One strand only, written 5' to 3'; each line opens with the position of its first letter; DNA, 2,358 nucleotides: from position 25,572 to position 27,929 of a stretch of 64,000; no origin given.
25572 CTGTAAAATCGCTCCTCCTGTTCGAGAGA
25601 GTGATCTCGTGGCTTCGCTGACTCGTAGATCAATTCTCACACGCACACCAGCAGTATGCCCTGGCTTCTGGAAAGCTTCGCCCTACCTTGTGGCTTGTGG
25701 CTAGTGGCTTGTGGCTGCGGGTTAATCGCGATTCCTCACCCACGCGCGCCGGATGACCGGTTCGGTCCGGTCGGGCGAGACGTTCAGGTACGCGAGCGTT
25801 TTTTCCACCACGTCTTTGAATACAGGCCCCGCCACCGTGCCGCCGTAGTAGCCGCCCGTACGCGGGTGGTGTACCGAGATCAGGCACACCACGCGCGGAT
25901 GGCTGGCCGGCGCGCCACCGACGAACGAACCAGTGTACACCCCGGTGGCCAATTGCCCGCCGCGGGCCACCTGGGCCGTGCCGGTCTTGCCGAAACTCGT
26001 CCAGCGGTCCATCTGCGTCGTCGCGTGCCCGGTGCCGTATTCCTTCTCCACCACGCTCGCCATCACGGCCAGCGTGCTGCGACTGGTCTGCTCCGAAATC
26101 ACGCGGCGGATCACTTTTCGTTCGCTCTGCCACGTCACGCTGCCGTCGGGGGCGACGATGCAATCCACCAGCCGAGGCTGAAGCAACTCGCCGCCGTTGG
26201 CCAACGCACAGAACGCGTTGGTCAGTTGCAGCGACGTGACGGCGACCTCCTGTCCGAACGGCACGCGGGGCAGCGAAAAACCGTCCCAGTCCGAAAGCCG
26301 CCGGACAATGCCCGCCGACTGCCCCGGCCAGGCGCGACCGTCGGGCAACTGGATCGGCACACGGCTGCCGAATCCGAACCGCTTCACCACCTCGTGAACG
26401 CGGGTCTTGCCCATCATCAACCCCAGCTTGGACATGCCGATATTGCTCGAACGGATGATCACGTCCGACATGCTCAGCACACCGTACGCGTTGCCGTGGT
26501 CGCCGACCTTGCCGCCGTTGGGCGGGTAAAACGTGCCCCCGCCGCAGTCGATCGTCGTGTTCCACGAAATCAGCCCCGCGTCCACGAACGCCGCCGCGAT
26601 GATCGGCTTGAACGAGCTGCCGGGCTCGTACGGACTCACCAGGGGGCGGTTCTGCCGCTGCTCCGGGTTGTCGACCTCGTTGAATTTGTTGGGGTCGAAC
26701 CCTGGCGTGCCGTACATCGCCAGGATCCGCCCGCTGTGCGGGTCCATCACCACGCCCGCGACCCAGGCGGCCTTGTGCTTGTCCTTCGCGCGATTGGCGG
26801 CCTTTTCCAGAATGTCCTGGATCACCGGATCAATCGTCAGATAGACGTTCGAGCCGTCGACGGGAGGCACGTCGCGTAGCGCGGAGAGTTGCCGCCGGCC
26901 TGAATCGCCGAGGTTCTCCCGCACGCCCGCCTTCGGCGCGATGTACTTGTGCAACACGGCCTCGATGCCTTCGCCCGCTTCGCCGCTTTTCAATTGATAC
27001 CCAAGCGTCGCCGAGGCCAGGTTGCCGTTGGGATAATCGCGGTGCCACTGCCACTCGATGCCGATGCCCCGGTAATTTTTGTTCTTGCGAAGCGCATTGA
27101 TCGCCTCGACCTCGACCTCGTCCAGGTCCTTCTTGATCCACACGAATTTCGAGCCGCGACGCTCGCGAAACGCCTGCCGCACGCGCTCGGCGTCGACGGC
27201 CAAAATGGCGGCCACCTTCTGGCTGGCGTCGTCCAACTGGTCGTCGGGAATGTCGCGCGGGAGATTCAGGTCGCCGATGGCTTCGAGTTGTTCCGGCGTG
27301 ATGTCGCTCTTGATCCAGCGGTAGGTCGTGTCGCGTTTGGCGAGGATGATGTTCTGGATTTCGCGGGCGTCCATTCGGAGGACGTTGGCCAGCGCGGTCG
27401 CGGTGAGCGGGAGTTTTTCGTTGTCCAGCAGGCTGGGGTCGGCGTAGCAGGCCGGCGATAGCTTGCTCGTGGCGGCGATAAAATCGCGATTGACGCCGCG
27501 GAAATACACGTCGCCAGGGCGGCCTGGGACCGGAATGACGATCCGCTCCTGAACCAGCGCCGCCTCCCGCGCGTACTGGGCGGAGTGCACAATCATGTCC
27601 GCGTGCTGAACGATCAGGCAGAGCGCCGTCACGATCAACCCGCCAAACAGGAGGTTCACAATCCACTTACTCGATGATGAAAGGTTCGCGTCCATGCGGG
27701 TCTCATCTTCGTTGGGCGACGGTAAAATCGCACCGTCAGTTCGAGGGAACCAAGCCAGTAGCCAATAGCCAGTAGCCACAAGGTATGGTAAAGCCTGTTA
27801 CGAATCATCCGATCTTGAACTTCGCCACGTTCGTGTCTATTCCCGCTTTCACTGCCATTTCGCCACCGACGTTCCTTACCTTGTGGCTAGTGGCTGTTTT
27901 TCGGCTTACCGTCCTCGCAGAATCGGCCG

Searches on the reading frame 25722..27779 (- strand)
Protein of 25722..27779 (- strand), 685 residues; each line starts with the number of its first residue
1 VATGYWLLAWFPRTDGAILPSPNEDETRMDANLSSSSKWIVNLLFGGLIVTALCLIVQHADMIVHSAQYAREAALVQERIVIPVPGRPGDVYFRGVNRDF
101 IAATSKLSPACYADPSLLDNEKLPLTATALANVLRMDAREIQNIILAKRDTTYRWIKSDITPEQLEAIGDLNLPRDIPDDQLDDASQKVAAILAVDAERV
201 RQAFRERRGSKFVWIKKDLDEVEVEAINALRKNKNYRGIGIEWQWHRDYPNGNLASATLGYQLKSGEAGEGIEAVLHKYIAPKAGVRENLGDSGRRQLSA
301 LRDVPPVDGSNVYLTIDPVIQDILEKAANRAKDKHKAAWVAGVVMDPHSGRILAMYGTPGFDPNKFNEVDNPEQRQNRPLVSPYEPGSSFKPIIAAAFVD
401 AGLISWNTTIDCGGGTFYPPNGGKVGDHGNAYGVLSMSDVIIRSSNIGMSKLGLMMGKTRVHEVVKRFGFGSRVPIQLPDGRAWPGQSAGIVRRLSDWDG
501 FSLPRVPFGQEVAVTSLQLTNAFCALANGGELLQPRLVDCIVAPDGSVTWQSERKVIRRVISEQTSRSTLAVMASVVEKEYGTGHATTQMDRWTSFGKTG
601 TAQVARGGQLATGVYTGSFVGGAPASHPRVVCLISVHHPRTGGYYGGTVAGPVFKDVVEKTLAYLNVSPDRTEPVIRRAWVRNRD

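Call 12: search_protein_families(library=pfam, proteins=[window:25722-27779:-])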
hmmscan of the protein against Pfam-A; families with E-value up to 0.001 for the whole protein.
window:25722-27779:- (685 aa): 2 families
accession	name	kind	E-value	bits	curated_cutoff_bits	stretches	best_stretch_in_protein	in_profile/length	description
PF00905.27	Transpeptidase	-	1.8e-61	208.4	22.1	1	342-659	3-299/299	Penicillin binding protein transpeptidase domain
PF03717.20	PBP_dimer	-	1.3e-10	42.4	24.4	1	103-262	18-123/180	Penicillin-binding Protein dimerisation domain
